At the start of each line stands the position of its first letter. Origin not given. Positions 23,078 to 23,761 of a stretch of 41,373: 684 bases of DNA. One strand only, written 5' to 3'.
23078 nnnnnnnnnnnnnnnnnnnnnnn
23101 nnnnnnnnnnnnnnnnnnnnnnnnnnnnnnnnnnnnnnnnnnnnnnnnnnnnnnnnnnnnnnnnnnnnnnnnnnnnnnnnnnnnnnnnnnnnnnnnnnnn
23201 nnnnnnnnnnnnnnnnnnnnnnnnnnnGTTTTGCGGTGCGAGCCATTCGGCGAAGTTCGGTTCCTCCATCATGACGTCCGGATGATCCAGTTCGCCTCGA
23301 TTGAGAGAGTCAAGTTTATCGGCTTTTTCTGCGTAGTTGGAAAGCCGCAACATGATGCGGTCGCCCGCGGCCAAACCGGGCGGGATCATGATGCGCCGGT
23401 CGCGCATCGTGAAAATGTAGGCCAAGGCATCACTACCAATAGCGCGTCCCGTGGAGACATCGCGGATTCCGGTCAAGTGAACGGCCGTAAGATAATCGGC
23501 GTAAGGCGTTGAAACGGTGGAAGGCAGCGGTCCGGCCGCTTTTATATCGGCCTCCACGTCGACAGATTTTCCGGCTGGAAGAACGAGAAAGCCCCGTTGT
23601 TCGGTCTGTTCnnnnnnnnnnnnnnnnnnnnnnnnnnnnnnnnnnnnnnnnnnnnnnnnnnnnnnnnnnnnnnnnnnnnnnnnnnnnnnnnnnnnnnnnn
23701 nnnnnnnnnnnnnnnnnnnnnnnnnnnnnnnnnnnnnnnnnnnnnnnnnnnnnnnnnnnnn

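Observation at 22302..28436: AlgI/AlgJ/AlgX-like periplasmic O-acetylation module without an alginate or cellulose synthase, interleaved with a GT-C gene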

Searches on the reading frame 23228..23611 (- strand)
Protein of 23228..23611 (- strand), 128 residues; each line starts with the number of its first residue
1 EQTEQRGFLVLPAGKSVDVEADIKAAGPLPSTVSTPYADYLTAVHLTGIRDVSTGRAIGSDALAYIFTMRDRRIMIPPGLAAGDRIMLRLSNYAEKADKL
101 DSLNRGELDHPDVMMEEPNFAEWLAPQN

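Call 45: predict_structure(alignment_id=A3)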
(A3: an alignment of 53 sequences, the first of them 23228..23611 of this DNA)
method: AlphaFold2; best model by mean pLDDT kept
length: 128 residues; sequences in the alignment: 53
mean_pLDDT: 89.6   pTM: 0.83
mean pLDDT of the five models: 89.6, 89.4, 88.0, 87.9, 85.9
residues with pLDDT >= 90: 98; 70-90: 20; 50-70: 4; < 50: 6
segments of 3 or more residues with pLDDT < 50: 1-4
pLDDT, mean of each block of 10 residues (from residue 1): 63 96 95 82 97 96 96 86 95 95 94 95 74
secondary structure, 60 per line:
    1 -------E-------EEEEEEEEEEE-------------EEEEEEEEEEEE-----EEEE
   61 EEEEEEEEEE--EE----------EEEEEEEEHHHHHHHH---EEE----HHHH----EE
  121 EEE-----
elements in order: E16-26 E40-51 E57-70 E85-92 H93-100 E104-106 H111-114 E119-123

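Call 48: fold_search(model_id=the predicted structure, library=pdb)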
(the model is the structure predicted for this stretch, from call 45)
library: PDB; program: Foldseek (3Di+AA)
matches with E <= 10: 198; with E <= 0.001: 0
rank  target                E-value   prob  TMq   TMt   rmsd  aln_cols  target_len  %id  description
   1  9igt_J                2.3e-01  0.51  0.32  0.38  10.0       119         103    8  Assembly intermediate of human mitochondrial ribosome small subunit bound to METTL15, RBFA, and mtIF2 (State M2.1) (released 2026-03-11)
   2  8txr_C                2.6e-01  0.63  0.34  0.12   6.3       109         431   14  E. coli ExoVII(H238A) (released 2024-01-31)
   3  8txr_B                3.1e-01  0.72  0.39  0.18   6.2       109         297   13  E. coli ExoVII(H238A) (released 2024-01-31)
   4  2hql_A                3.7e-01  0.30  0.32  0.38   7.9       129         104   14  Crystal structure of a small single-stranded DNA binding protein from Mycoplasma pneumoniae (released 2007-05-01)
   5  8txr_A                4.4e-01  0.44  0.36  0.13   6.6       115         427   13  E. coli ExoVII(H238A) (released 2024-01-31)
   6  6vu3_R                4.4e-01  0.28  0.24  0.25   6.2        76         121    6  Cryo-EM structure of Escherichia coli transcription-translation complex A (TTC-A) containing mRNA with a 12 nt long sp (released 2020-09-02)
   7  3tqy_B                4.9e-01  0.51  0.37  0.42   7.4        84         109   18  Structure of a single-stranded DNA-binding protein (ssb), from Coxiella burnetii (released 2011-09-21)
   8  8b6h_DW               5.5e-01  0.30  0.40  0.21   9.1       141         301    8  Cryo-EM structure of cytochrome c oxidase dimer (complex IV) from respiratory supercomplex of Tetrahymena thermophila (released 2023-03-29)
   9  4q27_A                7.7e-01  0.07  0.19  0.19  14.8        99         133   10  Galectin-1 in Complex with a Click-Activated N-Acetyllactosamine (released 2015-10-07)
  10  1wlc                  8.7e-01  0.06  0.19  0.18  13.2        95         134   12  Congerin II Y16S/T88I double mutant (released 2005-06-07)
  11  3w58_A                9.2e-01  0.06  0.19  0.19  14.8        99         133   10  Crystal structure of Galectin-1 in the lactose-unbound state(P21) (released 2014-01-29)
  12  5g06_I                9.7e-01  0.14  0.31  0.20   7.7       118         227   12  Cryo-EM structure of yeast cytoplasmic exosome (released 2016-06-15)
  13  7shw_B                9.7e-01  0.02  0.11  0.08  15.9        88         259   11  Crystal structure of Mycobacterium smegmatis LmcA with xenon (released 2022-04-13)
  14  3w59_B                1.0e+00  0.06  0.19  0.19  14.7       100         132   11  Crystal structure of Galectin-1 in the lactose-unbound state(P212121) (released 2014-01-29)
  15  1wlw_A                1.0e+00  0.05  0.19  0.18  13.2        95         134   12  Congerin II Y16S single mutant (released 2005-06-07)
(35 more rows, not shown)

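Call 55: search_protein_families(library=pfam, proteins=[window:23228-23611:-], max_evalue=0.5)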
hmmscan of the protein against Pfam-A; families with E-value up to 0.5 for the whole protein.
window:23228-23611:- (128 aa): 0 families

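Call 72: find_homologous_proteins(query=A5, max_evalue=0.001)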
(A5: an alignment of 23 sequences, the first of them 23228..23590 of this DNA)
Query A5 (23 sequences) (121 aa, profile of the alignment): 67 proteins with E <= 0.001 among 897 candidates.
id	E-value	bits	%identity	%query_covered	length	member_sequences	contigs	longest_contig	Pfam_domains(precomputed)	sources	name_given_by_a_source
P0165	2.5e-24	103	26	16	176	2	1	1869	-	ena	-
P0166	3.0e-24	102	27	50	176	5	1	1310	-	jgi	jgi:hypothetical protein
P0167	6.3e-24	101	35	14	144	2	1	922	-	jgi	jgi:hypothetical protein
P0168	1.1e-23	100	28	26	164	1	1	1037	-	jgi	jgi:hypothetical protein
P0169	1.9e-23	100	25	52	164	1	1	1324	-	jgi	jgi:hypothetical protein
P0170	4.0e-23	99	31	36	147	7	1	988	-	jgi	jgi:hypothetical protein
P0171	6.4e-23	98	29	52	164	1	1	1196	-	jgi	jgi:hypothetical protein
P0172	1.2e-22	97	31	36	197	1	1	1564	-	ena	-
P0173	2.6e-22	96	34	23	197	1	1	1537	-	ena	-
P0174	3.3e-22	96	27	27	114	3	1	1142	-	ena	-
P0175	3.9e-22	95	28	52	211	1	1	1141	-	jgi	jgi:hypothetical protein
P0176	5.3e-22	95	25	26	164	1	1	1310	-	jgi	-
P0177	6.9e-22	95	27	45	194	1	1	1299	-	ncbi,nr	ncbi:MAG: hypothetical protein LC627_05510, partial [Verrucomicrobiaceae bacterium]|nr:hypothetical 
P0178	8.0e-22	94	29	36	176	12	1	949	-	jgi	-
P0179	1.5e-21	94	27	26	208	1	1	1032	-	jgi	jgi:hypothetical protein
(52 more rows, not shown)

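Call 76: search_protein_representatives(protein=window:23228-23611:-)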
Query: 128 residues. Proteins with E-value up to 0.001 (for the whole library): 235; up to 1e-10: 36; up to 1e-30: 2. The best 150 are listed.
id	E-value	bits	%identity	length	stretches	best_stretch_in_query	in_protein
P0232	4.3e-39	149.5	60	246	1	7-124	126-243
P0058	2.1e-34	134.4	50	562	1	5-126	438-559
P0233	4.1e-27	110.8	50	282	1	7-127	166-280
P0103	2.8e-20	88.8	47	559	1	3-124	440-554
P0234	1.9e-15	73.1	35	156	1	5-126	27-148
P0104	2.5e-15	72.8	38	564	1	6-126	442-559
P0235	3.6e-15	72.3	35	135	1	7-122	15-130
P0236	8.7e-15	71.0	38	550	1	5-126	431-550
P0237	1.1e-14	70.8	61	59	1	69-125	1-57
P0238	4.1e-14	68.8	36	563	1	8-123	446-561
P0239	5.3e-14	68.5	35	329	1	13-120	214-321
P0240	4.1e-13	65.6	37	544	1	4-123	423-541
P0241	5.3e-13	65.3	37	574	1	12-121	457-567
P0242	1.7e-12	63.6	38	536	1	7-122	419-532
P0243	1.9e-12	63.5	39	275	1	7-121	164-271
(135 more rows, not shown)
